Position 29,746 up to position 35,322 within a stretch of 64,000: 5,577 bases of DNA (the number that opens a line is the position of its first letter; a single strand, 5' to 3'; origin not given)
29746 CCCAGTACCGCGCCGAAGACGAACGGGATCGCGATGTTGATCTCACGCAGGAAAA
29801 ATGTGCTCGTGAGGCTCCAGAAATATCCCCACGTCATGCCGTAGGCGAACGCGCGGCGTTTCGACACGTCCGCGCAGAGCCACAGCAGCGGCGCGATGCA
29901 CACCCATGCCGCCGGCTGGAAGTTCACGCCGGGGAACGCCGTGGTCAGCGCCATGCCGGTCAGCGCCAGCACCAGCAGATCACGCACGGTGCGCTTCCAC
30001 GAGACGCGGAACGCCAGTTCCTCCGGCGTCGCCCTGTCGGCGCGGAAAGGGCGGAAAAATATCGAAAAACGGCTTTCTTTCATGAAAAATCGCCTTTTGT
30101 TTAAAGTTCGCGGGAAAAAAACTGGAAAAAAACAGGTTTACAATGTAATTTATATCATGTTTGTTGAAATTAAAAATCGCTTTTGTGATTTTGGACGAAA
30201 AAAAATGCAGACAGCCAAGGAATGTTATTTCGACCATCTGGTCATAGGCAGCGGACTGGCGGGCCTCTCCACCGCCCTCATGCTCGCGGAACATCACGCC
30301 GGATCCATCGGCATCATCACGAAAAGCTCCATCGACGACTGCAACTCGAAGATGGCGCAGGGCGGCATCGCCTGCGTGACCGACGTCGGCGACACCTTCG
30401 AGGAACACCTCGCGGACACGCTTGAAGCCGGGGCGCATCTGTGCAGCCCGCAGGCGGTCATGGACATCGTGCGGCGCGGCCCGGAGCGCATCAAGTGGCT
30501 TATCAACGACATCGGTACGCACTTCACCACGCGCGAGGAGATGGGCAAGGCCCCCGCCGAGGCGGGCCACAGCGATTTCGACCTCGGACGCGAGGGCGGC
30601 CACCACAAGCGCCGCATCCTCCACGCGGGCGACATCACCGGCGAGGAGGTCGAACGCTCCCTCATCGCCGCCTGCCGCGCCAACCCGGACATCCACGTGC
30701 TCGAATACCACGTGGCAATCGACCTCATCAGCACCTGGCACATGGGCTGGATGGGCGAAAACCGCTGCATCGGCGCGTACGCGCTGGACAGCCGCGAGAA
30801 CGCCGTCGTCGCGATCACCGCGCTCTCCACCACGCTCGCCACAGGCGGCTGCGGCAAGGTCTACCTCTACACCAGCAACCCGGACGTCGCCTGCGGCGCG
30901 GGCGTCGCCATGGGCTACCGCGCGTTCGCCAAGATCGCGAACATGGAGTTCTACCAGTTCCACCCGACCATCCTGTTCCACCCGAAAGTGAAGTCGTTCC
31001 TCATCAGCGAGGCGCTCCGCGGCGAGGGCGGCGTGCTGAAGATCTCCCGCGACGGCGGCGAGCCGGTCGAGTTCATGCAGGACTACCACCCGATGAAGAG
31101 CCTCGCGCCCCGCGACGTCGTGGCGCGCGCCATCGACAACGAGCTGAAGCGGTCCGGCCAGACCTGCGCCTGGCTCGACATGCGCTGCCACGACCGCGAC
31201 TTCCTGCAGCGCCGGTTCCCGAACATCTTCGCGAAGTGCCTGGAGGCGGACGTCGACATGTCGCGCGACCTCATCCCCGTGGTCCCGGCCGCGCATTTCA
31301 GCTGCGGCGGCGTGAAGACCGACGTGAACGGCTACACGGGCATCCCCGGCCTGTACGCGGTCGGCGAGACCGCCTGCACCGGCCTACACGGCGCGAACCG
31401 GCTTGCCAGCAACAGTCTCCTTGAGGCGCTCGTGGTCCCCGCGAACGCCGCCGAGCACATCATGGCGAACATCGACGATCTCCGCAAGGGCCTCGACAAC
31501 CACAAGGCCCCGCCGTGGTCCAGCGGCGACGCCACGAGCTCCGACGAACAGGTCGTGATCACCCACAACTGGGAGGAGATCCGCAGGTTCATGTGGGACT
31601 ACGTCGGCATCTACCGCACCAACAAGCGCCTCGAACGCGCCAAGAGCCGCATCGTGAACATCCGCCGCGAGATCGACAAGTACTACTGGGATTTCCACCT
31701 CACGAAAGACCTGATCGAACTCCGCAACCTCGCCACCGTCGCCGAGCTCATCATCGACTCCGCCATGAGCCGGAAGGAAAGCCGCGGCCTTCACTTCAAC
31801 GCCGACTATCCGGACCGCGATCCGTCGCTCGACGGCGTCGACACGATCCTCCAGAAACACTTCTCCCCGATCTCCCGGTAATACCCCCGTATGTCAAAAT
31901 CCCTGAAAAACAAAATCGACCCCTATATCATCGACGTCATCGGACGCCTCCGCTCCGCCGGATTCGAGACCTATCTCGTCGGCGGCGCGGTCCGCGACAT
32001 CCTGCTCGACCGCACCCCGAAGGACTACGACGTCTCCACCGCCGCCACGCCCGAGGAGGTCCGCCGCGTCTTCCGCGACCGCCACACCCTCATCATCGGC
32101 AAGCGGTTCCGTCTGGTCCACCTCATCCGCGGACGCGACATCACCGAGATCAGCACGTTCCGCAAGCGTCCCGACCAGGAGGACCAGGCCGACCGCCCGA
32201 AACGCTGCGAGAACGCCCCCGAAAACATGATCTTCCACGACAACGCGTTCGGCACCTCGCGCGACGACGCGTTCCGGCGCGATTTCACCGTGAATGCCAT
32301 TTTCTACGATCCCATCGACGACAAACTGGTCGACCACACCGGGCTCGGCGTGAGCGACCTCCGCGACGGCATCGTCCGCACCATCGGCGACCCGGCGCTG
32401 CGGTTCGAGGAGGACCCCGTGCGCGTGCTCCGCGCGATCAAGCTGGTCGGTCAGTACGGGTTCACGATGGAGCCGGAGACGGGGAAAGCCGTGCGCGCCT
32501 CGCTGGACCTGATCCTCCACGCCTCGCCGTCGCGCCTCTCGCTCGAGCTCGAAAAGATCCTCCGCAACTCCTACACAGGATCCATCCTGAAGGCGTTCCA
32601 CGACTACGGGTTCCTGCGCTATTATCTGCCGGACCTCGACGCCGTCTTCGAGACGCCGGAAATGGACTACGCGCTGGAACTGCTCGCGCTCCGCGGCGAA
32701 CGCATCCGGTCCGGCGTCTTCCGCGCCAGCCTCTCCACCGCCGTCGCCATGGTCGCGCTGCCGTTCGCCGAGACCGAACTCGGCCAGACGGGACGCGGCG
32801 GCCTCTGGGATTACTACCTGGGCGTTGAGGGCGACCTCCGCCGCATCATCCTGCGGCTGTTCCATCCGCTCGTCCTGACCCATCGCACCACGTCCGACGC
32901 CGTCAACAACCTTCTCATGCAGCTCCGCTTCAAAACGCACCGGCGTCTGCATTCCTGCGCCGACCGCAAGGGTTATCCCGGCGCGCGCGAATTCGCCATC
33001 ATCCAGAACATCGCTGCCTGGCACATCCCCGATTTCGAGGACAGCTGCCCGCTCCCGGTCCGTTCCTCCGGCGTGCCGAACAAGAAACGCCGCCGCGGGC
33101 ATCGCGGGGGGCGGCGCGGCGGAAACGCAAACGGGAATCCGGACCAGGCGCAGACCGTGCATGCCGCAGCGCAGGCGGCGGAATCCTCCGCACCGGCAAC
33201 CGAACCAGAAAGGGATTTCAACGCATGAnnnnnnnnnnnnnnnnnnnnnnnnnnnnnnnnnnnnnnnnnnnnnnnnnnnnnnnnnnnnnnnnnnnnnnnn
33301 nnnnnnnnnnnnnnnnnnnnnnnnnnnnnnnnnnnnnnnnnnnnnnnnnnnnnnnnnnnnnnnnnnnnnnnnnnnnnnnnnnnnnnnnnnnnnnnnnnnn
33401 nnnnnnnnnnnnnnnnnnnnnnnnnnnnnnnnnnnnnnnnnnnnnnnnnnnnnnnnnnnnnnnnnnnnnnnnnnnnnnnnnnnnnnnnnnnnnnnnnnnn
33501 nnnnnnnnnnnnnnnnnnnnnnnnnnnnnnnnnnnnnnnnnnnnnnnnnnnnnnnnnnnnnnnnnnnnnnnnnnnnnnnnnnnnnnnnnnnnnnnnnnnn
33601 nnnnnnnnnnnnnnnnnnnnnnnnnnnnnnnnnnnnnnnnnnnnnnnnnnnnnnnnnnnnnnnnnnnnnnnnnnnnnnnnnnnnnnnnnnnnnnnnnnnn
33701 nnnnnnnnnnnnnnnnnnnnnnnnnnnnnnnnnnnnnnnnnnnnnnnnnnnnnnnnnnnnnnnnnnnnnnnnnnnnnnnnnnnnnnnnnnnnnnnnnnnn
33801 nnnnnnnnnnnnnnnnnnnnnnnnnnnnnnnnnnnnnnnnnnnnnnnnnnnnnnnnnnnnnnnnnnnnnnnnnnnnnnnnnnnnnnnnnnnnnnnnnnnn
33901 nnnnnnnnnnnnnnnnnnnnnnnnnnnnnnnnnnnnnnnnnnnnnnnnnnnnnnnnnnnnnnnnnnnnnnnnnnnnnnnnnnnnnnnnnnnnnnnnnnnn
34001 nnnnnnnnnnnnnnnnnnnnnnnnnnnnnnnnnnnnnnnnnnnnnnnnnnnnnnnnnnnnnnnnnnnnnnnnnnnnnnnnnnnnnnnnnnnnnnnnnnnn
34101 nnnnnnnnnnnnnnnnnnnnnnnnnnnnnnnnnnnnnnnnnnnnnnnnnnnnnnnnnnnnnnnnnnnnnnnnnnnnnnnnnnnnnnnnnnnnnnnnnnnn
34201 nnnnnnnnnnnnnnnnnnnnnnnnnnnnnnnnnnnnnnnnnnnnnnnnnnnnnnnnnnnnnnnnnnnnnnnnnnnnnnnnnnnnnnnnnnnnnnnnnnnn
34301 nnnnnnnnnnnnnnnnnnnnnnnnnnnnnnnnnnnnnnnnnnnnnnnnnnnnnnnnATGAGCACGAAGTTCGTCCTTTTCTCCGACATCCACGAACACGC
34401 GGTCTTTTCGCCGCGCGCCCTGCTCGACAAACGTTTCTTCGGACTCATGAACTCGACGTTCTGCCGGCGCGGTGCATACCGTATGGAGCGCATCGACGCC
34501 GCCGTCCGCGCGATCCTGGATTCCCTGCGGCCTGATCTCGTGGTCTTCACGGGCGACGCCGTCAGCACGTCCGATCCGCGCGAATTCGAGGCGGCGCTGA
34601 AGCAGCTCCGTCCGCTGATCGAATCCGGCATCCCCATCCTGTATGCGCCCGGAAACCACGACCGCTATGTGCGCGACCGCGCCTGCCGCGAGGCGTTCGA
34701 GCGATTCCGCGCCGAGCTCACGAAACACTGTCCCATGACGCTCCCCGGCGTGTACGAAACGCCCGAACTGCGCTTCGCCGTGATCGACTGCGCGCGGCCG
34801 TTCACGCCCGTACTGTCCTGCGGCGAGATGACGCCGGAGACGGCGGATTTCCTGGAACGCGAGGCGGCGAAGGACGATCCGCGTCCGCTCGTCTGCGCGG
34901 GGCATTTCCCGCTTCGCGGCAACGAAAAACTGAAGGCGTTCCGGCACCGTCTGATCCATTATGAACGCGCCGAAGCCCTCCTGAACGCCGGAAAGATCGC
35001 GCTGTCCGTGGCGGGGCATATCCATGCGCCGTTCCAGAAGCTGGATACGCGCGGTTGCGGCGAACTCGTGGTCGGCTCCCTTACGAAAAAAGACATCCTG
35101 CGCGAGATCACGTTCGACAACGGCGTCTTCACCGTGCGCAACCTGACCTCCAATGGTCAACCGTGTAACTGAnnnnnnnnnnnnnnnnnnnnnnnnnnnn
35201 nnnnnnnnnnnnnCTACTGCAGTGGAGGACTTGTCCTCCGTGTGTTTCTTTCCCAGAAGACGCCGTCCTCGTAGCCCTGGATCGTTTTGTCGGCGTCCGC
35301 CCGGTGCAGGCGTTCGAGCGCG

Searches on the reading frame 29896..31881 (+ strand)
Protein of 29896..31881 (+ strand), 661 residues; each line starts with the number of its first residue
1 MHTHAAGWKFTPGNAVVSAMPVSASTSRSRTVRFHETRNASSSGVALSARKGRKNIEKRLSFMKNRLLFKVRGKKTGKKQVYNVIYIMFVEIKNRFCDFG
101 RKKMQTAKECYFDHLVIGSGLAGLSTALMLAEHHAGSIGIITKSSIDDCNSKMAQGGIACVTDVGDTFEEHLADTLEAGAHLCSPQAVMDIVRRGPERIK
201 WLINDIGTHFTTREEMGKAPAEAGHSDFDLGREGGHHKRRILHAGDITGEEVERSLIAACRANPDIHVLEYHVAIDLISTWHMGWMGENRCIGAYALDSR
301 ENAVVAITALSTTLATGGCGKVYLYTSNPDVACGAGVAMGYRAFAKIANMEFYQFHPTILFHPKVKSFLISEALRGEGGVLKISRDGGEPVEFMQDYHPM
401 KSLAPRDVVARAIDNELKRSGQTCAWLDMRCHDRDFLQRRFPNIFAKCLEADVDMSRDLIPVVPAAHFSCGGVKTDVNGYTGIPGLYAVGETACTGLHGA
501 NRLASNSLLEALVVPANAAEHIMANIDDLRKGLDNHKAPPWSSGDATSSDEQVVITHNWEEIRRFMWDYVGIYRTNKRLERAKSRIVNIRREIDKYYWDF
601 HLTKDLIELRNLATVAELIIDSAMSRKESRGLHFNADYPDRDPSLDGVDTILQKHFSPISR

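Call 52: search_protein_families(library=pfam, proteins=[window:29896-31881:+], max_evalue=0.00001)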
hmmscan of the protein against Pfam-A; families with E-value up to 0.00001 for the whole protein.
window:29896-31881:+ (661 aa): 2 families
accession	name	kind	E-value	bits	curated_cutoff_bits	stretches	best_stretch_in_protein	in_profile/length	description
PF00890.30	FAD_binding_2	-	5.5e-77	260.1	20.4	1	113-508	1-414/414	FAD binding domain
PF02910.25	Succ_DH_flav_C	-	2.9e-16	60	20.8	1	560-642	2-90/130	Fumarate reductase flavoprotein C-term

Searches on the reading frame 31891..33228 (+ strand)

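Call 52: search_protein_families(library=pfam, proteins=[window:31891-33228:+], max_evalue=0.00001)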
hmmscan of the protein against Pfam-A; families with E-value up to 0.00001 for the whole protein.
window:31891-33228:+ (445 aa): 2 families
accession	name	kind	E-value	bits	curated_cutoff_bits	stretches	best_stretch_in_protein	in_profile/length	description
PF01743.26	PolyA_pol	-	6e-34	117.5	23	1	27-163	1-126/126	Poly A polymerase head domain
PF12627.12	PolyA_pol_RNAbd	-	9.8e-12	44.9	22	1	190-251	1-62/64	Probable RNA and SrmB- binding site of polymerase A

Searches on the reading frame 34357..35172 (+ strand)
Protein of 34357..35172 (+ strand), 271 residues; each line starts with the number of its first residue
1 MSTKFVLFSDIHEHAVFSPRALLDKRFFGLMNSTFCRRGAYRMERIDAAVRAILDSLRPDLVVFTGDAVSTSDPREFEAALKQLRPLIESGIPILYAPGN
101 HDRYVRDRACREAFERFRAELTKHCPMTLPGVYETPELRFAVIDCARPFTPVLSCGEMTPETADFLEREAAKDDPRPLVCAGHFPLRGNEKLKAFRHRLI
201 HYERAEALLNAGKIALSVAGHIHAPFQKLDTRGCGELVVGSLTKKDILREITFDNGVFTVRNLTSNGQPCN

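Call 98: search_protein_families(library=pfam, proteins=[window:34357-35172:+], max_evalue=0.00001)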
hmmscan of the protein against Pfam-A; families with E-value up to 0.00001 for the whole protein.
window:34357-35172:+ (271 aa): 1 family
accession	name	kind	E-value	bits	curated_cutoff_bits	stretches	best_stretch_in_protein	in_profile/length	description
PF00149.33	Metallophos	-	5.6e-16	60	21.5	1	4-225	2-191/191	Calcineurin-like phosphoesterase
